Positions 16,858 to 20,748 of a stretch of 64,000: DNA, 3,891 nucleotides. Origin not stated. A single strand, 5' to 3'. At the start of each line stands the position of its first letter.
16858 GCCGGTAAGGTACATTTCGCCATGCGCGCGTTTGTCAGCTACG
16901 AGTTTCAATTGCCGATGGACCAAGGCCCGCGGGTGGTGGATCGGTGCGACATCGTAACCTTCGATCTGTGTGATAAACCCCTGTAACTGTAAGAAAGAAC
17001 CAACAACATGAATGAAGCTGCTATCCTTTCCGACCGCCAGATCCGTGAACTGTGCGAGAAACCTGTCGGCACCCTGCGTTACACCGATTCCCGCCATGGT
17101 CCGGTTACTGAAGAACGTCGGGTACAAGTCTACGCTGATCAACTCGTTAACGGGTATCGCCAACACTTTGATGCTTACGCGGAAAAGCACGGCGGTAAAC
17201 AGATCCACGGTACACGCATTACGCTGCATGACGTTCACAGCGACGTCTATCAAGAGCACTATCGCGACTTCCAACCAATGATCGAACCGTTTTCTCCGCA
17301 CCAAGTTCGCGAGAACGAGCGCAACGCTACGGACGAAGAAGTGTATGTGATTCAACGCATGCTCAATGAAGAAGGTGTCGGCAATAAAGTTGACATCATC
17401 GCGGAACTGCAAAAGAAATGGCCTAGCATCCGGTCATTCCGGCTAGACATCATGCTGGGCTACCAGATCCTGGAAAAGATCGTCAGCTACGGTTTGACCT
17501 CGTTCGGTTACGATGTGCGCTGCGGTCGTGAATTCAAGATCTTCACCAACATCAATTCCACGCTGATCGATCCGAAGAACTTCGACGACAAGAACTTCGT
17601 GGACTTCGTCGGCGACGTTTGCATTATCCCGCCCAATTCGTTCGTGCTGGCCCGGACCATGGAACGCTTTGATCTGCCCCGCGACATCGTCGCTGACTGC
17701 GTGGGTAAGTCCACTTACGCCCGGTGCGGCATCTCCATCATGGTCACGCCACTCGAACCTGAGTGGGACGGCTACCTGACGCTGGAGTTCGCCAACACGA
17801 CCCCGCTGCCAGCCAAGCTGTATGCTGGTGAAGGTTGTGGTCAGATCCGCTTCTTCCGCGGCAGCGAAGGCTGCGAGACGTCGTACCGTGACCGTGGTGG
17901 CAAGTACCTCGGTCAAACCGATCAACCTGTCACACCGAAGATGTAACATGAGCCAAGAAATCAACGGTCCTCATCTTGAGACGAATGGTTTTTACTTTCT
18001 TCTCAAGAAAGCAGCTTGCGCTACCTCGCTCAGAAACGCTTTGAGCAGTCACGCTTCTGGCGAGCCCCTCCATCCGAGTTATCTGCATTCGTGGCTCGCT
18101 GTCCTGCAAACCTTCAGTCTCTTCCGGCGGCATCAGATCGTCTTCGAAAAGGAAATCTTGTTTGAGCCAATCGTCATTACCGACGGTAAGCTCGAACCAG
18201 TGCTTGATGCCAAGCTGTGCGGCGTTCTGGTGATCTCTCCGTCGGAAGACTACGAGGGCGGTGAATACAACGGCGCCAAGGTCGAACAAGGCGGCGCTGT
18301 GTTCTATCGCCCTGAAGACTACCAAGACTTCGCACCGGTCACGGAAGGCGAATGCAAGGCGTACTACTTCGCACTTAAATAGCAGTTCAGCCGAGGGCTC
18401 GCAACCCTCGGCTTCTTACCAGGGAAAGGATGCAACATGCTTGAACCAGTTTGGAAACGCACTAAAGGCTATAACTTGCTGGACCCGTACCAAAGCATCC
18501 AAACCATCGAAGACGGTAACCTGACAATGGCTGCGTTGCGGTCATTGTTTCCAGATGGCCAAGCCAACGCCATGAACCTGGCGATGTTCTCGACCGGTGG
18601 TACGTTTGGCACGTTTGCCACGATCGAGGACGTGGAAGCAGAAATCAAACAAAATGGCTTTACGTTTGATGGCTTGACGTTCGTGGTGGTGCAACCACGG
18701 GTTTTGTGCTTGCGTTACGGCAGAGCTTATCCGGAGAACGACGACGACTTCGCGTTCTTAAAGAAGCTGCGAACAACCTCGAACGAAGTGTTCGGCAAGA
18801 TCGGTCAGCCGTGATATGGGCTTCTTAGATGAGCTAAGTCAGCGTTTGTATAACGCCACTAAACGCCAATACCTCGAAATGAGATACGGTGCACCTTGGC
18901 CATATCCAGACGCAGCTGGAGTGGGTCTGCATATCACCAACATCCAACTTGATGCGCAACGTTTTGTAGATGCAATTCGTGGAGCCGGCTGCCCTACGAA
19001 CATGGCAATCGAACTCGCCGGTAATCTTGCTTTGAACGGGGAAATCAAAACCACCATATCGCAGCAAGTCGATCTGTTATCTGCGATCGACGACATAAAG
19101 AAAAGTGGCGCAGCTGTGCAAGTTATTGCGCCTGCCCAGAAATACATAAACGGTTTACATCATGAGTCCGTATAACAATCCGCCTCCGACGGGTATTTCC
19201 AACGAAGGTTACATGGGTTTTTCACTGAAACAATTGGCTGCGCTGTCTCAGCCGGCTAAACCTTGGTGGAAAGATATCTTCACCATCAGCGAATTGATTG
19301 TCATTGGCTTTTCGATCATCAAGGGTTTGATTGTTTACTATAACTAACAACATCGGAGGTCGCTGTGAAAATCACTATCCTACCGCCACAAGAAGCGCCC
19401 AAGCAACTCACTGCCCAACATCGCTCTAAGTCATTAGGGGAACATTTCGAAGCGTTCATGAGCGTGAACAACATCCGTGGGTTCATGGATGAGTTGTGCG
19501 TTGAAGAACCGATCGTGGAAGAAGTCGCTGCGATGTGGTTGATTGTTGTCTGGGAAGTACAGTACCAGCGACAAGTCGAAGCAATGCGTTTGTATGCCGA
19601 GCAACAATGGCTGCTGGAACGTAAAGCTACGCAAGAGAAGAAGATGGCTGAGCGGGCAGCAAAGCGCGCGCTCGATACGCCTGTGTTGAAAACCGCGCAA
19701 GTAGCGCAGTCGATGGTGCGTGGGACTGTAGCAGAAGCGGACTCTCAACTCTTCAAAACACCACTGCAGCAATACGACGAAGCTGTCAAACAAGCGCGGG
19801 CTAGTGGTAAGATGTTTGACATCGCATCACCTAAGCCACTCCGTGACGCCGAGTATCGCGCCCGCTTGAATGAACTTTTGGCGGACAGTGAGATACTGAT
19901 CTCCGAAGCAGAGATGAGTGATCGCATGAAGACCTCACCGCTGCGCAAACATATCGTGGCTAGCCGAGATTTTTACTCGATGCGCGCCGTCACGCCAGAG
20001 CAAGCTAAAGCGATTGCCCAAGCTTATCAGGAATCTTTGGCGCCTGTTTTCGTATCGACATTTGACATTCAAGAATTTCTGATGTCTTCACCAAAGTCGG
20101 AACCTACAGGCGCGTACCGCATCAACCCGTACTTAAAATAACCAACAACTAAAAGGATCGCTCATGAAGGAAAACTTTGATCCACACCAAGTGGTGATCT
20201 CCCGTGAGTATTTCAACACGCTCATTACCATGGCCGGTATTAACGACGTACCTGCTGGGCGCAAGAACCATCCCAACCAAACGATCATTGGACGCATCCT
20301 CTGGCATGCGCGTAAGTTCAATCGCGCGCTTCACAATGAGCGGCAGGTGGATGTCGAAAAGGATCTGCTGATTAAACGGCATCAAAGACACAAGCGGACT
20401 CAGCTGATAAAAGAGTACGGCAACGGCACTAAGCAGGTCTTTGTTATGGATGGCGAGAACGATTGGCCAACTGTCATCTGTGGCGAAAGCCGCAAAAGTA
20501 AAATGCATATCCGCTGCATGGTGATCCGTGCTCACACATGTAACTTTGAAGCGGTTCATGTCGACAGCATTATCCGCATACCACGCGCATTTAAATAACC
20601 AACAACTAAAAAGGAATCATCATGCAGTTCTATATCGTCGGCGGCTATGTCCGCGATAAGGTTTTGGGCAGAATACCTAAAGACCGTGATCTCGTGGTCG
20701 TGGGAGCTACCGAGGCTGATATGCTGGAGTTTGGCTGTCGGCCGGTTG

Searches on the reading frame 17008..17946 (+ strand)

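Call 33: search_protein_families(library=pfam, proteins=[window:17008-17946:+], max_evalue=0.001)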
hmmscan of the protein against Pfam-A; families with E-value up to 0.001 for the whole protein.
window:17008-17946:+ (312 aa): 1 family
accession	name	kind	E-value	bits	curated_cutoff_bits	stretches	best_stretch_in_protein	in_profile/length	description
PF22769.1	DCD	-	2.3e-32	112.6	27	1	163-284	26-152/153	dCTP deaminase-like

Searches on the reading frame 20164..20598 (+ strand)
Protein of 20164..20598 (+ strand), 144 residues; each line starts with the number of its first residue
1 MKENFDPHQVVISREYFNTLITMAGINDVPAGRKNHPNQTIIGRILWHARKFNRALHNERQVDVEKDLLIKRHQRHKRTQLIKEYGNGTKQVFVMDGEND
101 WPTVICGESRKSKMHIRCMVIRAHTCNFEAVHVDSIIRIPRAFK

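Call 3: search_protein_families(library=pfam, proteins=[window:20164-20598:+], max_evalue=0.01)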
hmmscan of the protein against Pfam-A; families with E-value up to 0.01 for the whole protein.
window:20164-20598:+ (144 aa): 0 families

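Call 9: search_protein_families(library=phrogs, proteins=[window:20164-20598:+], max_evalue=0.001)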
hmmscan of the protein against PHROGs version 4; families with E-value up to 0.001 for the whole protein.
window:20164-20598:+ (144 aa): 1 family
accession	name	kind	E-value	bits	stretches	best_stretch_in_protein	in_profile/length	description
phrog_18482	-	unknown function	2.7e-09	38.2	1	1-95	1-83/195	-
